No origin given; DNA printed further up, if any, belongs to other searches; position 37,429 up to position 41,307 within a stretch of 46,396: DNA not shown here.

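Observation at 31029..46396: Duplicated regulator-adhesin modules: two 495-aa HTH paralogs, each beside a NIDO-like giant surface protein, framing the ECF-fusion / beta-helix genes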

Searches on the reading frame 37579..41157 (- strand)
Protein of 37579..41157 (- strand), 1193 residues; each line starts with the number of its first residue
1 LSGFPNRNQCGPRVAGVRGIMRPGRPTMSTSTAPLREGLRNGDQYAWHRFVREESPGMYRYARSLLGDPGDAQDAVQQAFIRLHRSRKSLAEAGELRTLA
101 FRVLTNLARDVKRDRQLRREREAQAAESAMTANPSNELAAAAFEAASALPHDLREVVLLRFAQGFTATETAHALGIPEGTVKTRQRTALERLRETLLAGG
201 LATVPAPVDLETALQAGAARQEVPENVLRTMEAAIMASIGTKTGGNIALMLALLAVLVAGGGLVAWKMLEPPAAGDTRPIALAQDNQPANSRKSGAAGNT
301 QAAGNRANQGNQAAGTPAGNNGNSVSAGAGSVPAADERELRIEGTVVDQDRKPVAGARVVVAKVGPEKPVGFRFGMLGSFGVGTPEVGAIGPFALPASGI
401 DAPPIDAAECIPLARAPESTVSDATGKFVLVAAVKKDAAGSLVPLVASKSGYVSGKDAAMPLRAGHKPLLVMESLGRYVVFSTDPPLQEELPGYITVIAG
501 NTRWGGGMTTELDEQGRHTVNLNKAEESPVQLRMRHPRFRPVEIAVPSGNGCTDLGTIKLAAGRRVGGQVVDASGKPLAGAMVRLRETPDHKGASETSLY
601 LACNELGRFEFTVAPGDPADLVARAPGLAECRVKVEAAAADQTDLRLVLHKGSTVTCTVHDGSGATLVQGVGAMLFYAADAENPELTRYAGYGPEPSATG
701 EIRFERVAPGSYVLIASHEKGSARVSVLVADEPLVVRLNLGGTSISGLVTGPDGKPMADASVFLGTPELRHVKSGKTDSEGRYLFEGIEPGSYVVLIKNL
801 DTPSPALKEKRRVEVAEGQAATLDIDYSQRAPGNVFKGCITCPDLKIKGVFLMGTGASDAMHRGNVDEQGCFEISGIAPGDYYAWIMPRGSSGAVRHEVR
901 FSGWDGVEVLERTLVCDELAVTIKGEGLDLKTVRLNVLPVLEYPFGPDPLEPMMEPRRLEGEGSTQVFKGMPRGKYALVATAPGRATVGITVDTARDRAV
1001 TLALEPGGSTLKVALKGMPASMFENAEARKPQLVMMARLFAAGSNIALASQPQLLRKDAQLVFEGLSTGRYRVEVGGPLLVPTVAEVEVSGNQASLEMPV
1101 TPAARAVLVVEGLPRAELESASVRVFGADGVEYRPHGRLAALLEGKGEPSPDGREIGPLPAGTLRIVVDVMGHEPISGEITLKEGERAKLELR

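Call 10: search_protein_families(library=pfam, proteins=[window:37579-41157:-], max_evalue=0.1)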
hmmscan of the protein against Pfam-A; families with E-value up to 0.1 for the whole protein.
window:37579-41157:- (1193 aa): 22 families
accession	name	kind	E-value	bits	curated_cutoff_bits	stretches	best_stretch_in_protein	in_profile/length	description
PF13620.12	CarboxypepD_reg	-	1.2e-41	141.4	32.3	3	744-826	1-80/82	Carboxypeptidase regulatory-like domain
PF13715.12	CarbopepD_reg_2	-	5e-15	55.7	32.2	1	567-651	2-78/88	CarboxypepD_reg-like domain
PF04542.20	Sigma70_r2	-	2e-11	43.9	24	1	51-116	2-69/71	Sigma-70 region 2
PF04545.22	Sigma70_r4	-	4.1e-11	42.7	24.1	1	147-194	3-50/50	Sigma-70, region 4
PF08281.18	Sigma70_r4_2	-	4.1e-08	33.2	25.7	1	145-192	7-54/54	Sigma-70, region 4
PF24107.1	DUF7382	-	2.6e-07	30.9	27.4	0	342-362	22-42/65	Domain of unknown function (DUF7382)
PF17210.9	SdrD_B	-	3.4e-07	30.9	29.7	1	755-799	22-66/112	SdrD B-like domain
PF00775.27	Dioxygenase_C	-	9.8e-07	28.8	27.3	0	566-587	32-53/182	Dioxygenase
PF24025.1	Ig_DR_A0283-like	-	4e-05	24.3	27.1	0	741-797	5-62/102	DR_A0283-like, Ig-like domain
PF02369.22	Big_1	-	6.4e-05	23.4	34.9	0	569-613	24-66/93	Bacterial Ig-like domain (group 1)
PF17802.7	SpaA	-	0.00027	21.5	23.1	0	756-795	15-56/91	Prealbumin-like fold domain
PF23193.1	NOMO_3rd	-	0.00031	21.2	27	0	698-738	66-104/120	NOMO third transthyretin-like domain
PF22029.2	PhyR_sigma2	-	0.0018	18.7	27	1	56-104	6-54/55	Sigma2 domain of PhyR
PF14686.12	fn3_3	-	0.0021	18.3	24.4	0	864-883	29-48/75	Polysaccharide lyase family 4, domain II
PF07638.17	Sigma70_ECF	-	0.0022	18.4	21.1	1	76-193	53-180/185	ECF sigma factor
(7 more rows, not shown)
